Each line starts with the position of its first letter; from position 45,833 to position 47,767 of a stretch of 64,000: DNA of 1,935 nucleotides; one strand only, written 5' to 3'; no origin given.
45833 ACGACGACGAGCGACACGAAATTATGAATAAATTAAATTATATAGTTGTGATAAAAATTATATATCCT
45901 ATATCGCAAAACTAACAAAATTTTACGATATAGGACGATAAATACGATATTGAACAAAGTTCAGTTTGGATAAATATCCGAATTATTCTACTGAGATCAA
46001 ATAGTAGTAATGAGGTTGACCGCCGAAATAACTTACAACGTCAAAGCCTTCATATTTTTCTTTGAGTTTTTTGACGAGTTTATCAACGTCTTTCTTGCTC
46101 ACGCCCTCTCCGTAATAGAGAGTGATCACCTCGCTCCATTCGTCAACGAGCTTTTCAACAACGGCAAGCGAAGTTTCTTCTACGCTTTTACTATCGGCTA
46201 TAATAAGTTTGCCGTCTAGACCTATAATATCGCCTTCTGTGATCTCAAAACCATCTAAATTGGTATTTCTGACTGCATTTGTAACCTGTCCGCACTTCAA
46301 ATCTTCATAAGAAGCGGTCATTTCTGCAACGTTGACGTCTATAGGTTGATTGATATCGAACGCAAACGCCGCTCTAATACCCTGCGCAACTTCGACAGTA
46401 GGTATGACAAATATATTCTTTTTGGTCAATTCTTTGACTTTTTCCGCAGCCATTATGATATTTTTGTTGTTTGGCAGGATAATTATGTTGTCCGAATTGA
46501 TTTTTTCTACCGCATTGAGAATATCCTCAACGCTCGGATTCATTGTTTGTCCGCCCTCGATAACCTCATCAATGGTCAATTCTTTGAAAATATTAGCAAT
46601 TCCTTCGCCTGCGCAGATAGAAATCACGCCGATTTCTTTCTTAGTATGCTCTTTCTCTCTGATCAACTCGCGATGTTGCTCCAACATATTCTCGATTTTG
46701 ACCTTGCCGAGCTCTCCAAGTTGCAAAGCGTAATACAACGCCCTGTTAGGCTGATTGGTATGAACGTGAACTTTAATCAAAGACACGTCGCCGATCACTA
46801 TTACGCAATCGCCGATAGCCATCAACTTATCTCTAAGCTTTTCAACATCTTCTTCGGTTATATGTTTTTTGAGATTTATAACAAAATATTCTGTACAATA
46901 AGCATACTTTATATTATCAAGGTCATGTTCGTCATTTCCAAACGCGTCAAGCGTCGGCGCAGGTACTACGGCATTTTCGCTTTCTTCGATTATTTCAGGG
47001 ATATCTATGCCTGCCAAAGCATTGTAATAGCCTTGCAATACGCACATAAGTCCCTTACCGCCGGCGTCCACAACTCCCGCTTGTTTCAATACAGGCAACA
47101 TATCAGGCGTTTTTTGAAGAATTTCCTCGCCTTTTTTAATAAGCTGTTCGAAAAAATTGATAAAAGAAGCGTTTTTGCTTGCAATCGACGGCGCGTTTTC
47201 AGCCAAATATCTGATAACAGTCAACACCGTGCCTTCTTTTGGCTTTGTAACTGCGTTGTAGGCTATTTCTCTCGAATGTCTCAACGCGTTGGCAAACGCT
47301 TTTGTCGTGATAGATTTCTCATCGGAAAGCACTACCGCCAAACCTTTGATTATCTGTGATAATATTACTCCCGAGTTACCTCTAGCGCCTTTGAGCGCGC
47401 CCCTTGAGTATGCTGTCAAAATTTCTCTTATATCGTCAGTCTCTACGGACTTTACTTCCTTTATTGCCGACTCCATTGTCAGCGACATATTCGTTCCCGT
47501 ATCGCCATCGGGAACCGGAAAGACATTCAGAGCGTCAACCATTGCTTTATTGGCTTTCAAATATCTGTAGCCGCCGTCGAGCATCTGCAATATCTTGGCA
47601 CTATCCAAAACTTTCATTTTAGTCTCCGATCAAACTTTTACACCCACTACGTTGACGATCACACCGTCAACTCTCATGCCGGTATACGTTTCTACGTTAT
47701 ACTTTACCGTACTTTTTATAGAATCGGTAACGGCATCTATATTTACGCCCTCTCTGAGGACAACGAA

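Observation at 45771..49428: Four same-orientation intergenic copies of a 16-bp near-palindrome, TTGAACA-N-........, within 3.7 kb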

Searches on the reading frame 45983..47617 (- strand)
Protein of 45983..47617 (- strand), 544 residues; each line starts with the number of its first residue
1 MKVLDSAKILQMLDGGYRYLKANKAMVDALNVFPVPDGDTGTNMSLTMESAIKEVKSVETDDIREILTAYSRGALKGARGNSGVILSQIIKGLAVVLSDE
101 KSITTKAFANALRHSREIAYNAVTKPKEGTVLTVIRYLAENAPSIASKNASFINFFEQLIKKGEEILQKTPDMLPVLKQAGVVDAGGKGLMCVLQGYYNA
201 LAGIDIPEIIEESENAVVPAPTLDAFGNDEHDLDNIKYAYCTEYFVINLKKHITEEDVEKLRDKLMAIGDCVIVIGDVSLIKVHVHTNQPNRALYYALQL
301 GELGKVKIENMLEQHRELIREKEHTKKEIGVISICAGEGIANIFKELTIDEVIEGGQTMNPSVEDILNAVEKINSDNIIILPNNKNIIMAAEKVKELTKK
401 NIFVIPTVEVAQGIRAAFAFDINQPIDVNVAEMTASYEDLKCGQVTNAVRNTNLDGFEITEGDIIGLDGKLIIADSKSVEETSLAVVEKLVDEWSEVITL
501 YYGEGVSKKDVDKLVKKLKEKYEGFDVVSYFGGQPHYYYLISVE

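Call 9: search_protein_families(library=ncbifam, proteins=[window:45983-47617:-])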
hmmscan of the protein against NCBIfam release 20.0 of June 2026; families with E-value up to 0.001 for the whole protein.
window:45983-47617:- (544 aa): 5 families
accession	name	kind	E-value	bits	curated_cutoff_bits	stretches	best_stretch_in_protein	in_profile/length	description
TIGR03599.1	YloV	subfamily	3.6e-181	603.3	396.1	1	11-544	3-530/530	DAK2 domain fusion protein YloV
NF038248.1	FakA_VfrB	equivalog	1.6e-148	495.6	975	1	10-544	9-549/549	fatty acid kinase catalytic subunit FakA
NF011049.0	PRK14479.1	subfamily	9.8e-09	34.3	492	1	12-188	367-553/568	dihydroxyacetone kinase family protein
TIGR02365.1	dha_L_ycgS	equivalog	1.9e-05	24.4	138.3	1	19-173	11-162/196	dihydroxyacetone kinase subunit DhaL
TIGR02361.1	dak_ATP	equivalog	0.0002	20.1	574.95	1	5-119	381-500/583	glycerone kinase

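Call 10: find_encoding_contigs(protein=window:45983-47617:-, flank=10000, max_places=10)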
Protein window:45983-47617:- (544 aa): 1 contig read that carries it; 1 place shown.
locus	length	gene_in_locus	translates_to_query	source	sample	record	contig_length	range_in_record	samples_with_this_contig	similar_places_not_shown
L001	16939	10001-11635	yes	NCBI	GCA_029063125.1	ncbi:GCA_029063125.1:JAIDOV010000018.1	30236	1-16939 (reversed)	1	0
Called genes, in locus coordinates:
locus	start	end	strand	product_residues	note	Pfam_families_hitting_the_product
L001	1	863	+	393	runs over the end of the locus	PF02441:Flavoprotein, PF04127:DFP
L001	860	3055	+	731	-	PF17764:PriA_3primeBD, PF00270:DEAD, PF04851:ResIII, PF18319:Zn_ribbon_PriA, PF00271:Helicase_C, PF18074:PriA_C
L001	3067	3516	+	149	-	PF01327:Pep_deformylase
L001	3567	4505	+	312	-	PF00551:Formyl_trans_N, PF02911:Formyl_trans_C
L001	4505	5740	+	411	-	PF01029:NusB, PF01189:Methyltr_RsmB-F, PF01728:FtsJ (weak), PF13847:Methyltransf_31 (weak)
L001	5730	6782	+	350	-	PF21016:RlmN_N (faint), PF04055:Radical_SAM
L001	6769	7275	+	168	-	PF00293:NUDIX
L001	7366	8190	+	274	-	PF03193:RsgA_GTPase, PF01926:MMR_HSR1 (weak)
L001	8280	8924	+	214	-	PF00834:Ribul_P_3_epim, PF01729:QRPTase_C (faint), PF00215:OMPdecase (weak)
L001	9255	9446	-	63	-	PF00830:Ribosomal_L28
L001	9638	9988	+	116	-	PF03780:Asp23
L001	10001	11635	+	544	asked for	PF02734:Dak2, PF21645:FakA-like_M, PF13684:FakA-like_C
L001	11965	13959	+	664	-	PF17191:RecG_wedge, PF00270:DEAD, PF04851:ResIII, PF00271:Helicase_C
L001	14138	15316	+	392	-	PF13393:tRNA-synt_His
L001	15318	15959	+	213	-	PF01634:HisG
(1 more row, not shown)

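Call 11: find_homologous_proteins(query=window:45983-47617:-, max_evalue=1e-50)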
Query window:45983-47617:- (544 aa): 8000 proteins with E <= 1e-50 among 8000 candidates; the best 120 are listed.
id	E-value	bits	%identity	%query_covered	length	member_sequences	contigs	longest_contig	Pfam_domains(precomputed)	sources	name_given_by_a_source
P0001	0.0e+0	1183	100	100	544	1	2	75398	PF13684.12,PF21645.4,PF02734.23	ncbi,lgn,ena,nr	ncbi:MAG: DAK2 domain-containing protein [Clostridia bacterium]|nr:DAK2 domain-containing protein [C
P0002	0.0e+0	1152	97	100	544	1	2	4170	PF13684.12,PF21645.4,PF02734.23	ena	-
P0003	0.0e+0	1139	96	100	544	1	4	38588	PF13684.12,PF21645.4,PF02734.23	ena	-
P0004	0.0e+0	1138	96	100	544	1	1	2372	PF13684.12,PF21645.4,PF02734.23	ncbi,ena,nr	ncbi:MAG: DAK2 domain-containing protein [Clostridia bacterium]|nr:DAK2 domain-containing protein [C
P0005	0.0e+0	1136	95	100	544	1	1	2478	PF13684.12,PF21645.4,PF02734.23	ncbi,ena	-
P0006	0.0e+0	1136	95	100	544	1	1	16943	PF13684.12,PF21645.4,PF02734.23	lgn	-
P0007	0.0e+0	1132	94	100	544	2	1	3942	PF13684.12,PF21645.4,PF02734.23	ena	-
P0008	0.0e+0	1132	95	100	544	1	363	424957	PF13684.12,PF21645.4,PF02734.23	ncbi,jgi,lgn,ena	jgi:hypothetical protein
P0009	0.0e+0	1131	95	100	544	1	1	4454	PF13684.12,PF21645.4,PF02734.23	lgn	-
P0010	0.0e+0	1131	95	100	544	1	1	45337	PF13684.12,PF21645.4,PF02734.23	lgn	-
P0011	0.0e+0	1131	95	100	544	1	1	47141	PF13684.12,PF21645.4,PF02734.23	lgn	-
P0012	0.0e+0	1130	95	100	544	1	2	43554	PF13684.12,PF21645.4,PF02734.23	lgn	-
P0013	0.0e+0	1129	95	100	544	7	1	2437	PF13684.12,PF21645.4,PF02734.23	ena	-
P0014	0.0e+0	1129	95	100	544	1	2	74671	PF13684.12,PF21645.4,PF02734.23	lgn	-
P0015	0.0e+0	1129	95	100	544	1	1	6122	PF13684.12,PF21645.4,PF02734.23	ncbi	-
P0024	0.0e+0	1101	91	100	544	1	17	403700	PF13684.12,PF21645.4,PF02734.23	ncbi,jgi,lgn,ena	-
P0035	0.0e+0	1056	87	100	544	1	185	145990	PF13684.12,PF21645.4,PF02734.23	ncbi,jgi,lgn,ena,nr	ncbi:MAG: DAK2 domain-containing protein [Clostridia bacterium]|jgi:DAK2 domain fusion protein YloV|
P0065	0.0e+0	1031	85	100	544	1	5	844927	PF13684.12,PF21645.4,PF02734.23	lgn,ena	-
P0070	1.0e-250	851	71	100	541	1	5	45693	PF13684.12,PF21645.4,PF02734.23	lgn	-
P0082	2.8e-239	813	68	100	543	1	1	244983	PF13684.12,PF21645.4,PF02734.23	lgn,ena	-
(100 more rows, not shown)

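Call 13: find_related_loci(query=A1, collection=genome_contigs, flank=10000)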
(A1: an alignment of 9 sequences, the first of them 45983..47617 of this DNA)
Query A1 (544 aa) in genome_contigs; peptide patterns used: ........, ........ (x = any residue, [..] = any of these).
600 stretches matched a pattern (row limit reached: there are more); 594 encode a relative of the query (tblastn E <= 1e-3); the best 80 are kept; 80 distinct loci.
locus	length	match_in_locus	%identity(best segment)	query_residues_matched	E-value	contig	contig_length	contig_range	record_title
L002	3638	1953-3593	52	1-544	0e+0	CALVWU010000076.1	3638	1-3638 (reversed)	MAG: uncultured Clostridia bacterium isolate BRZ_GG__bin100 genome assembly, contig: BRZ_GG__NODE_38161_length_3638_cov_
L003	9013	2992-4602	53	4-544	3e-179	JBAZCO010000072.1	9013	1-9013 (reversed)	MAG: Clostridia bacterium isolate SO_2017_LW2_74 scaffold_16737_c1_LW138R_2017, whole genome shotgun sequence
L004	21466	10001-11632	49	1-544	1e-177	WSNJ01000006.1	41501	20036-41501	MAG: Clostridia bacterium isolate RACS_047 NODE_64_length_41501_cov_28.607320, whole genome shotgun sequence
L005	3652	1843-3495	49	1-544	0e+0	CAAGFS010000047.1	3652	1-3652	MAG TPA_asm: Clostridia bacterium, isolate HGM11452, WGS project CAAGFS010000000 data, contig: SRS476193_56_k119_96816,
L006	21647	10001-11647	51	2-544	7e-177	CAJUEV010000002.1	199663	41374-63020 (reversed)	MAG TPA_asm: uncultured Christensenella sp. isolate MGBC136074 genome assembly, contig: MGBC136074.2, whole genome shotg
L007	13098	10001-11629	50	2-544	6e-177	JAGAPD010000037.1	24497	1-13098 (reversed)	MAG: Clostridia bacterium isolate RGIG8646 Water_deer_Cecum.Co__c919901, whole genome shotgun sequence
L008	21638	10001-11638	50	1-544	1e-175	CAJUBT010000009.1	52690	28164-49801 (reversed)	MAG TPA_asm: uncultured Christensenella sp. isolate MGBC128010 genome assembly, contig: MGBC128010.9, whole genome shotg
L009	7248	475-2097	51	2-544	2e-176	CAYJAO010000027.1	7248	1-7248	MAG TPA_asm: uncultured Lachnospiraceae bacterium isolate ERP122455_co2_253 genome assembly, contig: NODE_3481_length_72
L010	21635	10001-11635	51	2-544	2e-175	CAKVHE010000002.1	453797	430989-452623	MAG: uncultured Clostridia bacterium isolate REFINED_METABAT215_TOP10_CONTIGS_1500_ASSEMBLY_K77_MERGED__Hadza_MoBio_hadz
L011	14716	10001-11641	51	2-544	2e-173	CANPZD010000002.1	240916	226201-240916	MAG: uncultured Clostridia bacterium isolate Lapin-002__bin128 genome assembly, contig: Lapin-002__NODE_26_length_240916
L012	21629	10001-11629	50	1-544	2e-173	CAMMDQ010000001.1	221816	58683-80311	MAG: uncultured Firmicutes bacterium isolate ERR4968606_bin.18_MetaWRAP_v1.1_MAG genome assembly, contig: NODE_34_length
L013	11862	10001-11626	50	2-544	1e-172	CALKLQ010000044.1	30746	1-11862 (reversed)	MAG TPA_asm: uncultured Clostridia bacterium isolate ERR911987_bin.81_CONCOCT_v1.1_MAG genome assembly, contig: ERZ82470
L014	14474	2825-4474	50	1-544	4e-172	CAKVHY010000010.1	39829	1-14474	MAG: uncultured Clostridia bacterium isolate REFINED_METABAT215_TOP10_CONTIGS_1500_ASSEMBLY_K77_MERGED__Hadza_MoBio_hadz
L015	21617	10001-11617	50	2-543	1e-167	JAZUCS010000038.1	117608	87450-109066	MAG: Christensenellaceae bacterium isolate T1900045313_YK20190002.MAGScoT_cleanbin_000065 SGB_6254_k141_6137532, whole g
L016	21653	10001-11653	49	2-544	4e-167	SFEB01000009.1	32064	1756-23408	MAG: Clostridiales bacterium isolate W0P28.020 Contig655, whole genome shotgun sequence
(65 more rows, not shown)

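Call 15: find_encoding_contigs(protein=P0008, flank=10000, max_places=3)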
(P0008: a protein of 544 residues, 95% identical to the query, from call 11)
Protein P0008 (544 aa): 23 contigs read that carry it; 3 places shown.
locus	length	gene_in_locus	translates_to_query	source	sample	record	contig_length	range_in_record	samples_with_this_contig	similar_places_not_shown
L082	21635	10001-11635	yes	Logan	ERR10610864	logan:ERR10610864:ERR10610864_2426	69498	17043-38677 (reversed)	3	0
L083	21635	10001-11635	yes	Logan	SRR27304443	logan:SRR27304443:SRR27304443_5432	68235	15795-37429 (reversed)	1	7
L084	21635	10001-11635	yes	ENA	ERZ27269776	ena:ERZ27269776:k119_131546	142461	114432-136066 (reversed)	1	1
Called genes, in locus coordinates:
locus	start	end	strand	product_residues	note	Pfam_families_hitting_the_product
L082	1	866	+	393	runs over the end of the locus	PF02441:Flavoprotein, PF04127:DFP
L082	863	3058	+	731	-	PF17764:PriA_3primeBD, PF00270:DEAD, PF04851:ResIII, PF18319:Zn_ribbon_PriA, PF00271:Helicase_C, PF18074:PriA_C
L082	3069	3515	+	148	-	PF01327:Pep_deformylase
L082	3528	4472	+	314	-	PF00551:Formyl_trans_N, PF02911:Formyl_trans_C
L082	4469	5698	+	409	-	PF01029:NusB, PF13649:Methyltransf_25 (faint), PF13847:Methyltransf_31 (faint), PF01189:Methyltr_RsmB-F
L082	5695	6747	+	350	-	PF21016:RlmN_N (weak), PF04055:Radical_SAM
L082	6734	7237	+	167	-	PF00293:NUDIX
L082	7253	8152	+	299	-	PF16745:RsgA_N, PF03193:RsgA_GTPase, PF01926:MMR_HSR1 (weak)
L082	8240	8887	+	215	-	PF00834:Ribul_P_3_epim, PF01729:QRPTase_C (faint)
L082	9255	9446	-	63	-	PF00830:Ribosomal_L28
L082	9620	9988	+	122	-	PF03780:Asp23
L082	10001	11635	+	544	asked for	PF02734:Dak2, PF21645:FakA-like_M, PF13684:FakA-like_C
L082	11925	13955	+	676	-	PF17191:RecG_wedge, PF00270:DEAD, PF04851:ResIII, PF00271:Helicase_C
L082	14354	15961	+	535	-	PF13306:LRR_5, PF13855:LRR_8 (faint), PF13306:LRR_5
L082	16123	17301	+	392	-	PF13393:tRNA-synt_His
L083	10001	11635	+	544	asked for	PF02734:Dak2, PF21645:FakA-like_M, PF13684:FakA-like_C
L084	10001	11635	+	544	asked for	PF02734:Dak2, PF21645:FakA-like_M, PF13684:FakA-like_C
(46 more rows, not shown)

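Call 16: find_encoding_contigs(protein=P0024, flank=10000, max_places=2)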
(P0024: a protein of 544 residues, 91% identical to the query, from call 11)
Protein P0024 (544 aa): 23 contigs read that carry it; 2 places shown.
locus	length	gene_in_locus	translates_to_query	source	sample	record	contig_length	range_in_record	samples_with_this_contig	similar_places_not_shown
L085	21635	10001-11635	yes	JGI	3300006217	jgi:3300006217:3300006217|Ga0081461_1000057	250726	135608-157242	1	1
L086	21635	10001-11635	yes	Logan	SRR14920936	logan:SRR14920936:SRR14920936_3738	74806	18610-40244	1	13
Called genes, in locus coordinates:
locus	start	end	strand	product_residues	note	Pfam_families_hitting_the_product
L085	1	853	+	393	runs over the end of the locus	PF02441:Flavoprotein, PF04127:DFP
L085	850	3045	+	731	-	PF17764:PriA_3primeBD, PF00270:DEAD, PF04851:ResIII, PF18319:Zn_ribbon_PriA, PF00271:Helicase_C, PF18074:PriA_C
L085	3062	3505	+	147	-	PF01327:Pep_deformylase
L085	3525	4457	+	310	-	PF00551:Formyl_trans_N, PF02911:Formyl_trans_C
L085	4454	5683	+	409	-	PF01029:NusB, PF01189:Methyltr_RsmB-F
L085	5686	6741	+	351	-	PF21016:RlmN_N (weak), PF04055:Radical_SAM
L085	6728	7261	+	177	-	PF00293:NUDIX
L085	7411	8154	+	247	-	PF03193:RsgA_GTPase, PF01926:MMR_HSR1 (weak)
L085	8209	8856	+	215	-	PF00834:Ribul_P_3_epim, PF01729:QRPTase_C (faint), PF00215:OMPdecase (weak)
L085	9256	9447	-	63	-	PF00830:Ribosomal_L28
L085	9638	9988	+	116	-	PF03780:Asp23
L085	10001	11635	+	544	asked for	PF02734:Dak2, PF21645:FakA-like_M, PF13684:FakA-like_C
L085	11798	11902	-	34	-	-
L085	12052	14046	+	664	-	PF17191:RecG_wedge, PF00270:DEAD, PF04851:ResIII, PF00271:Helicase_C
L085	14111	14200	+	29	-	-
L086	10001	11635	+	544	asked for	PF02734:Dak2, PF21645:FakA-like_M, PF13684:FakA-like_C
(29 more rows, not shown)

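Call 18: find_encoding_contigs(protein=P0035, flank=10000, max_places=2)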
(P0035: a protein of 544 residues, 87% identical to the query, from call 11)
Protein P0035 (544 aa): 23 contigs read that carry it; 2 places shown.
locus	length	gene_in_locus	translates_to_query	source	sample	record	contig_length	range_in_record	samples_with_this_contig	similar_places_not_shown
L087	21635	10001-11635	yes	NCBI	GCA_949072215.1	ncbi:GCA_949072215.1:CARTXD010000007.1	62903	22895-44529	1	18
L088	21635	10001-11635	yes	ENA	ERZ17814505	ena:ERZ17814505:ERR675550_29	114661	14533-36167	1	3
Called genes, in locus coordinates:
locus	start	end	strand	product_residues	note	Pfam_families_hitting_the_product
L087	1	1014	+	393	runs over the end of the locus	PF02441:Flavoprotein, PF04127:DFP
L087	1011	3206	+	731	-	PF17764:PriA_3primeBD, PF00270:DEAD, PF04851:ResIII, PF18319:Zn_ribbon_PriA, PF00271:Helicase_C (weak), PF18074:PriA_C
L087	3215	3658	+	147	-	PF01327:Pep_deformylase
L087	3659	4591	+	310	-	PF00551:Formyl_trans_N, PF02911:Formyl_trans_C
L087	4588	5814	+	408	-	PF01029:NusB, PF01189:Methyltr_RsmB-F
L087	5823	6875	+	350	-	PF21016:RlmN_N, PF04055:Radical_SAM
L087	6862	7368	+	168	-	PF00293:NUDIX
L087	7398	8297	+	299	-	PF16745:RsgA_N (weak), PF03193:RsgA_GTPase, PF01926:MMR_HSR1 (weak)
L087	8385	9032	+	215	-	PF00834:Ribul_P_3_epim, PF00215:OMPdecase (weak), PF01729:QRPTase_C (faint)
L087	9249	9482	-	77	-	-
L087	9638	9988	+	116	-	PF03780:Asp23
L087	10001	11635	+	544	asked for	PF02734:Dak2, PF21645:FakA-like_M, PF13684:FakA-like_C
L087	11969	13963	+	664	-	PF17191:RecG_wedge, PF00270:DEAD, PF04851:ResIII, PF00271:Helicase_C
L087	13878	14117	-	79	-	-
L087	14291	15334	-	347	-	PF01553:Acyltransferase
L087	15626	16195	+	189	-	PF14278:TetR_C_8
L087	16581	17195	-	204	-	PF12464:Mac, PF14602:Hexapep_2 (faint), PF00132:Hexapep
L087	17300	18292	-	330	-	PF12698:ABC2_membrane_3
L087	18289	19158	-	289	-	PF00005:ABC_tran, PF13304:AAA_21 (weak)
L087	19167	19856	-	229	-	-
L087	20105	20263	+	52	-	PF01494:FAD_binding_3 (weak), PF00890:FAD_binding_2 (weak), PF01266:DAO (weak), PF03486:HI0933_like (weak), PF05834:Lycopene_cycl (weak), PF13738:Pyr_redox_3 (weak)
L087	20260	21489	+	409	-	PF00890:FAD_binding_2 (weak), PF07992:Pyr_redox_2 (faint), PF21688:FAD-depend_C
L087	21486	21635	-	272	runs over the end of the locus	PF02152:FolB, PF01288:HPPK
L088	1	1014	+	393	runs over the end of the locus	PF02441:Flavoprotein, PF04127:DFP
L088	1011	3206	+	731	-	PF17764:PriA_3primeBD, PF00270:DEAD, PF04851:ResIII, PF18319:Zn_ribbon_PriA, PF00271:Helicase_C (weak), PF18074:PriA_C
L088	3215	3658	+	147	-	PF01327:Pep_deformylase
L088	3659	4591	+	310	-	PF00551:Formyl_trans_N, PF02911:Formyl_trans_C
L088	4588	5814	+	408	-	PF01029:NusB, PF01189:Methyltr_RsmB-F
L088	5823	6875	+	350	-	PF21016:RlmN_N, PF04055:Radical_SAM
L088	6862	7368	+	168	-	PF00293:NUDIX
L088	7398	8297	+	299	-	PF16745:RsgA_N (weak), PF03193:RsgA_GTPase, PF01926:MMR_HSR1 (weak)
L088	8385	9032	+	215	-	PF00834:Ribul_P_3_epim, PF00215:OMPdecase (weak), PF01729:QRPTase_C (faint)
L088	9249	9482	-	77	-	-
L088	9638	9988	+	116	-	PF03780:Asp23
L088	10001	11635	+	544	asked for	PF02734:Dak2, PF21645:FakA-like_M, PF13684:FakA-like_C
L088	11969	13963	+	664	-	PF17191:RecG_wedge, PF00270:DEAD, PF04851:ResIII, PF00271:Helicase_C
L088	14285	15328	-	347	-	PF01553:Acyltransferase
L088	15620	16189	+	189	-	PF14278:TetR_C_8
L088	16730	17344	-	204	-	PF12464:Mac, PF14602:Hexapep_2 (faint), PF00132:Hexapep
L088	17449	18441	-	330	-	PF12698:ABC2_membrane_3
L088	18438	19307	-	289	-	PF00005:ABC_tran, PF13304:AAA_21 (weak)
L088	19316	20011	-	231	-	-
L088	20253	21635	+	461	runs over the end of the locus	PF01266:DAO (faint), PF01494:FAD_binding_3 (faint), PF03486:HI0933_like (faint), PF07992:Pyr_redox_2 (faint), PF13738:Pyr_redox_3 (faint), PF00890:FAD_binding_2 (weak), PF21688:FAD-depend_C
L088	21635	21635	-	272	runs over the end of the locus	PF02152:FolB, PF01288:HPPK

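Call 19: find_encoding_contigs(protein=P0065, flank=10000, max_places=2)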
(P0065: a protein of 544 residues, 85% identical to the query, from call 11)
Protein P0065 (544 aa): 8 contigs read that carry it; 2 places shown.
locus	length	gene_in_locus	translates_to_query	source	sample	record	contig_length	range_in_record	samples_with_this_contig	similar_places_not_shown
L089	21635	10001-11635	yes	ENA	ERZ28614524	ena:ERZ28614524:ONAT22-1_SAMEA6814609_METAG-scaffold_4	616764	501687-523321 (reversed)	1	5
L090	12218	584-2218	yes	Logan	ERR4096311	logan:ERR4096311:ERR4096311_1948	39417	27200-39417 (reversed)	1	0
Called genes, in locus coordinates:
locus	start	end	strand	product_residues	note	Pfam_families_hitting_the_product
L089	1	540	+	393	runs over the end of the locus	PF02441:Flavoprotein, PF04127:DFP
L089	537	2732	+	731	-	PF17764:PriA_3primeBD, PF00270:DEAD, PF04851:ResIII, PF18319:Zn_ribbon_PriA, PF00271:Helicase_C, PF18074:PriA_C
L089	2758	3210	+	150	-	PF01327:Pep_deformylase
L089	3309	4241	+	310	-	PF00551:Formyl_trans_N, PF02911:Formyl_trans_C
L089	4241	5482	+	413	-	PF01029:NusB, PF01189:Methyltr_RsmB-F, PF01728:FtsJ (weak)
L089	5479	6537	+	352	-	PF21016:RlmN_N, PF04055:Radical_SAM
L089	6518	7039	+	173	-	PF00293:NUDIX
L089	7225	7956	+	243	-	PF03193:RsgA_GTPase, PF01926:MMR_HSR1 (weak)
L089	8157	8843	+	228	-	PF00834:Ribul_P_3_epim, PF01729:QRPTase_C (faint)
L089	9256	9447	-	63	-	PF00830:Ribosomal_L28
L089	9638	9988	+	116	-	PF03780:Asp23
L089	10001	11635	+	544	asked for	PF02734:Dak2, PF21645:FakA-like_M, PF13684:FakA-like_C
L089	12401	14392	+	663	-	PF17191:RecG_wedge, PF00270:DEAD, PF04851:ResIII, PF00271:Helicase_C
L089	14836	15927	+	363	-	PF13393:tRNA-synt_His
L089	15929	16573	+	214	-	PF01634:HisG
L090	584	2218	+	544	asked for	PF02734:Dak2, PF21645:FakA-like_M, PF13684:FakA-like_C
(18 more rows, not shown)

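Call 27: find_encoding_contigs(protein=P0070, flank=10000, max_places=1)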
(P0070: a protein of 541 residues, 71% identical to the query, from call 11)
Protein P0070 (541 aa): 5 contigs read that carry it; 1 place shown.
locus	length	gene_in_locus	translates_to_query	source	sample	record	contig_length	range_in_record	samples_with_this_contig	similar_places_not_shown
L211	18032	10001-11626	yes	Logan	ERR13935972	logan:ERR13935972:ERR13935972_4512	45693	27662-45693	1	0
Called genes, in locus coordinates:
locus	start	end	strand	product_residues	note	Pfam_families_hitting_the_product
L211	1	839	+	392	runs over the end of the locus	PF02441:Flavoprotein, PF04127:DFP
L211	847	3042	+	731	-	PF17764:PriA_3primeBD, PF00270:DEAD, PF04851:ResIII, PF18319:Zn_ribbon_PriA, PF00271:Helicase_C, PF18074:PriA_C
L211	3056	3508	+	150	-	PF01327:Pep_deformylase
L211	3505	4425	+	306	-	PF00551:Formyl_trans_N, PF02911:Formyl_trans_C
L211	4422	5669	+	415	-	PF01029:NusB, PF01189:Methyltr_RsmB-F, PF01728:FtsJ, PF13847:Methyltransf_31 (weak), PF13649:Methyltransf_25 (weak)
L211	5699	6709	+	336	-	PF04055:Radical_SAM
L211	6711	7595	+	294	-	PF16745:RsgA_N, PF03193:RsgA_GTPase, PF01926:MMR_HSR1 (weak)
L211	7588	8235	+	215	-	PF00834:Ribul_P_3_epim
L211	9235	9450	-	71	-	PF00830:Ribosomal_L28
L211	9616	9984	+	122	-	PF03780:Asp23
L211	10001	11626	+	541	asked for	PF02734:Dak2, PF21645:FakA-like_M, PF13684:FakA-like_C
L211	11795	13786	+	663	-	PF17191:RecG_wedge, PF00270:DEAD, PF04851:ResIII, PF00271:Helicase_C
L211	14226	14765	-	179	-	PF08241:Methyltransf_11, PF08242:Methyltransf_12, PF13649:Methyltransf_25 (weak), PF13847:Methyltransf_31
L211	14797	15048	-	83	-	-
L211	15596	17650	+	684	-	-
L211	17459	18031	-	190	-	?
